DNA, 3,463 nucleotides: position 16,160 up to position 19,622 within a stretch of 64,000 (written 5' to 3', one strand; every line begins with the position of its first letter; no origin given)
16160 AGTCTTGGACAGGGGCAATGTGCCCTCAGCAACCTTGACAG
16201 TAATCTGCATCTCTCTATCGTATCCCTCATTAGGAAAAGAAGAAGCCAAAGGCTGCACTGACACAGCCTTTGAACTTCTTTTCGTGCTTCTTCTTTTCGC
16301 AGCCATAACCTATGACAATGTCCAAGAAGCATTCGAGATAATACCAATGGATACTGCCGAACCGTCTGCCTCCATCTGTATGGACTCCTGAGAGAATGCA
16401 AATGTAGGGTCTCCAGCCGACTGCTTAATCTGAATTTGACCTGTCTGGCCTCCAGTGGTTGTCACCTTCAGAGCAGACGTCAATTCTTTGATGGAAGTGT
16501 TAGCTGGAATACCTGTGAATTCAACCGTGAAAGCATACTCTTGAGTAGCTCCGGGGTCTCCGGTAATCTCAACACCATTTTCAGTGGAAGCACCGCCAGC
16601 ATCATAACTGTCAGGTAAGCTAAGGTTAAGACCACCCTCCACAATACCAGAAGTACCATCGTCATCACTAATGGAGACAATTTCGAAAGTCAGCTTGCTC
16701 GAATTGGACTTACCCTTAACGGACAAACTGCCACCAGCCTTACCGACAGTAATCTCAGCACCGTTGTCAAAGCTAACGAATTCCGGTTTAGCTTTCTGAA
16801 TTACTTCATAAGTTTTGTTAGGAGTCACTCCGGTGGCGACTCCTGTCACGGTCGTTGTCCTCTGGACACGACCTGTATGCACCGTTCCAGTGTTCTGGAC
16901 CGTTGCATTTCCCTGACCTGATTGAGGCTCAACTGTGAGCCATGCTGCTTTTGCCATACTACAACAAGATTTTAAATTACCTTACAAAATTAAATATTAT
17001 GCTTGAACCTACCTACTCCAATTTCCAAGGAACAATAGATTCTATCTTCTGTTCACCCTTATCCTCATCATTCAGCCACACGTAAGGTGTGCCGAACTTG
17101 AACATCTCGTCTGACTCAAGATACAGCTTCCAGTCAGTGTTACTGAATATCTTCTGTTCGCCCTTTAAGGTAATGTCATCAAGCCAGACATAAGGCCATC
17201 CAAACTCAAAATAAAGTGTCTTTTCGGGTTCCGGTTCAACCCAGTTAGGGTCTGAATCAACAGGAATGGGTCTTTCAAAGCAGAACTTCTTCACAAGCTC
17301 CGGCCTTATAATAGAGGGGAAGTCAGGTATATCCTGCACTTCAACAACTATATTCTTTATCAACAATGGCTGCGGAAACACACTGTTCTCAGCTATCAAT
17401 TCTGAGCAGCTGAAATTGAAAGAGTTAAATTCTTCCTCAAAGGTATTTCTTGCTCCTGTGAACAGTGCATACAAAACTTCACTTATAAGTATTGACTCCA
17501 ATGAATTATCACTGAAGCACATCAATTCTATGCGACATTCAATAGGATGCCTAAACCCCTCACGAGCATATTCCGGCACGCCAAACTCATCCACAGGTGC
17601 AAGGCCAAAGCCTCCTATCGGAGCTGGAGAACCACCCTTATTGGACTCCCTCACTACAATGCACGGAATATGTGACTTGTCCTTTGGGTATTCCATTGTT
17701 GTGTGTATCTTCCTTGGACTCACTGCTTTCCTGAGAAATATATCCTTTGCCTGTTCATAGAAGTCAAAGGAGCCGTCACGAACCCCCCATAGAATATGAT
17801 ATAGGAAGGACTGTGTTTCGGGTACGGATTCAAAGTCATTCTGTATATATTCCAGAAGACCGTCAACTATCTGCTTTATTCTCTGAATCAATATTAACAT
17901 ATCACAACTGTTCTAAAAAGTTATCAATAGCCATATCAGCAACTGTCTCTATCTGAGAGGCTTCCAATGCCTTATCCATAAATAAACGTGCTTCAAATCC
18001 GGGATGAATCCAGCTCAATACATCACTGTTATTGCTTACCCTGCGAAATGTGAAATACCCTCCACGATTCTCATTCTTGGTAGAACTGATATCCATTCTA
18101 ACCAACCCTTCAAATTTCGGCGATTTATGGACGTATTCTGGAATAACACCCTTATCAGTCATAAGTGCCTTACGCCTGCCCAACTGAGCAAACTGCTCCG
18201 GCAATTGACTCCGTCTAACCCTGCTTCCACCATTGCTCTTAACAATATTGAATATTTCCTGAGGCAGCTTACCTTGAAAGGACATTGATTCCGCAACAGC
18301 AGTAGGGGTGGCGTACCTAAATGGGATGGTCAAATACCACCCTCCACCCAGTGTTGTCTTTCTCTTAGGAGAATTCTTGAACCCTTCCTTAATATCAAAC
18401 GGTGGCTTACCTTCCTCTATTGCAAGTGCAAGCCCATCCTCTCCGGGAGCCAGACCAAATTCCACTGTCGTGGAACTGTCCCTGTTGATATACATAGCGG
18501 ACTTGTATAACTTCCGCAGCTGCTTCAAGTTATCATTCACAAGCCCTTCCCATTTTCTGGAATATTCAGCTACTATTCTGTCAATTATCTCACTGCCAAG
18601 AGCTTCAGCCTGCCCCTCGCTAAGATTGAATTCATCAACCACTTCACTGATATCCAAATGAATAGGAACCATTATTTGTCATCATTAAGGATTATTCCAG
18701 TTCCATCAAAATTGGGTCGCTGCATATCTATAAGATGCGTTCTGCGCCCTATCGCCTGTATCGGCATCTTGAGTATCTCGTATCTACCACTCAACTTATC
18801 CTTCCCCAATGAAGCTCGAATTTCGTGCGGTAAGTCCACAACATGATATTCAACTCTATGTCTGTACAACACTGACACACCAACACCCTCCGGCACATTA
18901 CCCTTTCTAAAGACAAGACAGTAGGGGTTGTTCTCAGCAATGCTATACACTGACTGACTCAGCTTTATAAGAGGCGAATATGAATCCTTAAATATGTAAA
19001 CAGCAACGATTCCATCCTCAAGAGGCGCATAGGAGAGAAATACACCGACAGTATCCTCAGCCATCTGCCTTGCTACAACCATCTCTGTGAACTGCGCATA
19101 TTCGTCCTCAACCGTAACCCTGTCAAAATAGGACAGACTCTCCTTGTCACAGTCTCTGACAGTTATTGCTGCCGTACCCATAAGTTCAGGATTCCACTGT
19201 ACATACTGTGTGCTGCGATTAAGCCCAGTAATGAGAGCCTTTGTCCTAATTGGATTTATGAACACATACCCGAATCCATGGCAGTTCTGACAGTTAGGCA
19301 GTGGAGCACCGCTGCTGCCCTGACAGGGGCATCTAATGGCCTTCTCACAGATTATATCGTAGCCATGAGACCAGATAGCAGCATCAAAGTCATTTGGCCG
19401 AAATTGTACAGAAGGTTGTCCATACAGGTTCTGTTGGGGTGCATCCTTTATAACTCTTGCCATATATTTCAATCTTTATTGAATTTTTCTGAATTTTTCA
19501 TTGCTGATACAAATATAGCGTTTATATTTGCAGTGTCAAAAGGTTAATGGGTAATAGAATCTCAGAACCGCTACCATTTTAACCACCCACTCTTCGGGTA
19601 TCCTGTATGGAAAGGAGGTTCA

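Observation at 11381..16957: Exact N-terminal (132 bp) and C-terminal (199 bp) modules duplicated in direct orientation around two different cargoes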

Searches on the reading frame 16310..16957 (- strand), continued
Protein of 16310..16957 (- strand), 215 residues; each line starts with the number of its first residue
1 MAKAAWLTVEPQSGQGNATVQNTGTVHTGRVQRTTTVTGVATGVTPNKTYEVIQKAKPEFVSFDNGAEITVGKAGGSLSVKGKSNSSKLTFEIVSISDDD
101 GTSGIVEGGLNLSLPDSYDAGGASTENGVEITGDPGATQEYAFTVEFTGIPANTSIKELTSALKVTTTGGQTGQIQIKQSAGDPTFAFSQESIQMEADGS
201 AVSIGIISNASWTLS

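Call 56: find_encoding_contigs(protein=P0124, flank=10000, max_places=3)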
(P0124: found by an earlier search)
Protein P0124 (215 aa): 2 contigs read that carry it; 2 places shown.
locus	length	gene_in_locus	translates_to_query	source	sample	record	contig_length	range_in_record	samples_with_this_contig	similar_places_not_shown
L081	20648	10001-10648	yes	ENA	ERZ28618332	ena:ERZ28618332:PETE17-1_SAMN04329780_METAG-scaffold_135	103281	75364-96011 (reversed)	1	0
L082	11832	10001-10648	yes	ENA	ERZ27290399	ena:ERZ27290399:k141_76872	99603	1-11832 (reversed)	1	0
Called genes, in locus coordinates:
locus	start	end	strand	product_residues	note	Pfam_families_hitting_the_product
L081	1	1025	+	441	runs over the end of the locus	PF00293:NUDIX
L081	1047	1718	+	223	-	-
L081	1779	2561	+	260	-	-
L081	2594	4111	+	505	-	PF17236:SU10_MCP (weak)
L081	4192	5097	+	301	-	-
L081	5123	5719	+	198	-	-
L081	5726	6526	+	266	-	-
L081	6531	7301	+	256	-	-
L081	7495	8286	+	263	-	-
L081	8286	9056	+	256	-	-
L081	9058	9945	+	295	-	-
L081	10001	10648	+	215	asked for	-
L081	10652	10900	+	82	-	-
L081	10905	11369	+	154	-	-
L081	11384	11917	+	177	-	-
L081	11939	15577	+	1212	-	PF09479:Flg_new (faint), PF18998:Flg_new_2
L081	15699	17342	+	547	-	-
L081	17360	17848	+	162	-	PF26461:Phi812_tail_tube (faint)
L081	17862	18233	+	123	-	-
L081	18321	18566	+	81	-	-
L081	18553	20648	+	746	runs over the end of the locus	-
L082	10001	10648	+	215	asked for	-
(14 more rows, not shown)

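Call 57: find_encoding_contigs(protein=P0127, flank=10000, max_places=8)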
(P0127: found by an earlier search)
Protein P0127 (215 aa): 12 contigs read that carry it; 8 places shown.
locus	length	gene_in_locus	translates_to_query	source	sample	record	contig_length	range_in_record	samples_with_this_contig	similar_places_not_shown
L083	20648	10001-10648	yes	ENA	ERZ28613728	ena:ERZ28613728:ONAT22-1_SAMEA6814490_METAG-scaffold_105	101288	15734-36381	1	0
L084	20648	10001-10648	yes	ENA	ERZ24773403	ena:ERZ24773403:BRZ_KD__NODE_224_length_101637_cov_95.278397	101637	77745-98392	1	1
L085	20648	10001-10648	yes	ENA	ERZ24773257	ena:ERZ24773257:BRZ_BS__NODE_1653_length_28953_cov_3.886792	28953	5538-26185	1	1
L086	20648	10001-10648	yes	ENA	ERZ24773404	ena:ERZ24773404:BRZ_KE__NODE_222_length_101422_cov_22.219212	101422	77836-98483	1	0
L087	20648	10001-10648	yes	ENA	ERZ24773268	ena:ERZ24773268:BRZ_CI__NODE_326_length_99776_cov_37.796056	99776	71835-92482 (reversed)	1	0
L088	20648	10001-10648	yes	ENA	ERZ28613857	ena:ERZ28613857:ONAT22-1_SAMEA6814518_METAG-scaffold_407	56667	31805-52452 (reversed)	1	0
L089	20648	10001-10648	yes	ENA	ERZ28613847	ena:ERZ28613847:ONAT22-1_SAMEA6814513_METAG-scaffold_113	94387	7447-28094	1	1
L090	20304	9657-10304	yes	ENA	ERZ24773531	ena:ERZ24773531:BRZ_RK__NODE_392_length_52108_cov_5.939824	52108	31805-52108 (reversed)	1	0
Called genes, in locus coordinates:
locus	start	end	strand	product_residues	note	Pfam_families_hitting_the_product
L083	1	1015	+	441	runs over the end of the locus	PF00293:NUDIX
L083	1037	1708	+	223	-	-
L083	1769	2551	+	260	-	-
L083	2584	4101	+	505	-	PF17236:SU10_MCP (faint)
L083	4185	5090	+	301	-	-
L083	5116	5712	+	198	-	-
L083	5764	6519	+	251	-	-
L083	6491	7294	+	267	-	-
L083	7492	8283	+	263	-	-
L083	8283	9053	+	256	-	-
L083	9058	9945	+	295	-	-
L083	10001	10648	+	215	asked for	-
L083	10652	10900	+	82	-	-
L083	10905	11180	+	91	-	-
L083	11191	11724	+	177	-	-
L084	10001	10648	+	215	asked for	-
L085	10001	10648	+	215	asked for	-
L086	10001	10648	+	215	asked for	-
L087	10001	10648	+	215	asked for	-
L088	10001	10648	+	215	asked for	-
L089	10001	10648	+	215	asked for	-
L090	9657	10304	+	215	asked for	-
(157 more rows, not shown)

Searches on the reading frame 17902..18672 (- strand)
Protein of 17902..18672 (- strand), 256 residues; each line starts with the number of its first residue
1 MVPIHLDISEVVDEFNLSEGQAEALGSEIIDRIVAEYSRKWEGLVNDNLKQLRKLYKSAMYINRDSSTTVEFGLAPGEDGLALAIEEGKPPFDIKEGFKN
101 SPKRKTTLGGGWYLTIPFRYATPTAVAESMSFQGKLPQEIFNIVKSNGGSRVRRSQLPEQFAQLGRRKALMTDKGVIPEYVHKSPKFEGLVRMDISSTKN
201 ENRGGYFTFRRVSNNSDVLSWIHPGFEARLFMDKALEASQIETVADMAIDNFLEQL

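Call 6: search_protein_families(library=pfam, proteins=[window:17902-18672:-], max_evalue=0.01)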
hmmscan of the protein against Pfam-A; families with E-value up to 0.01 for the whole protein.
window:17902-18672:- (256 aa): 0 families

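Call 7: search_protein_families(library=phrogs, proteins=[window:17902-18672:-], max_evalue=0.01)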
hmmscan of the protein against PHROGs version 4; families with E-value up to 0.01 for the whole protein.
window:17902-18672:- (256 aa): 3 families
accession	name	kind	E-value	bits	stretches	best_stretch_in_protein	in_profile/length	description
phrog_16819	-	unknown function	1.3e-30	107.6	1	18-236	16-219/239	-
phrog_1127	-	unknown function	1.4e-11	45.5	2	93-122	70-99/208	-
phrog_17976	-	unknown function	1.4e-10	42.2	1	92-223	73-190/228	-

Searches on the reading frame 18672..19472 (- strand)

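Call 6: search_protein_families(library=pfam, proteins=[window:18672-19472:-], max_evalue=0.01)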
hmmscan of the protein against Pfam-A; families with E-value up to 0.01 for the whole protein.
window:18672-19472:- (266 aa): 0 families

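Call 7: search_protein_families(library=phrogs, proteins=[window:18672-19472:-], max_evalue=0.01)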
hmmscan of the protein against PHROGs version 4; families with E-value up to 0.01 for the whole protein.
window:18672-19472:- (266 aa): 1 family
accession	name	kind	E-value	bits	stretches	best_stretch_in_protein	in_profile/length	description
phrog_1004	-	head and packaging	4.9e-26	92.6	1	19-252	13-231/263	virion structural protein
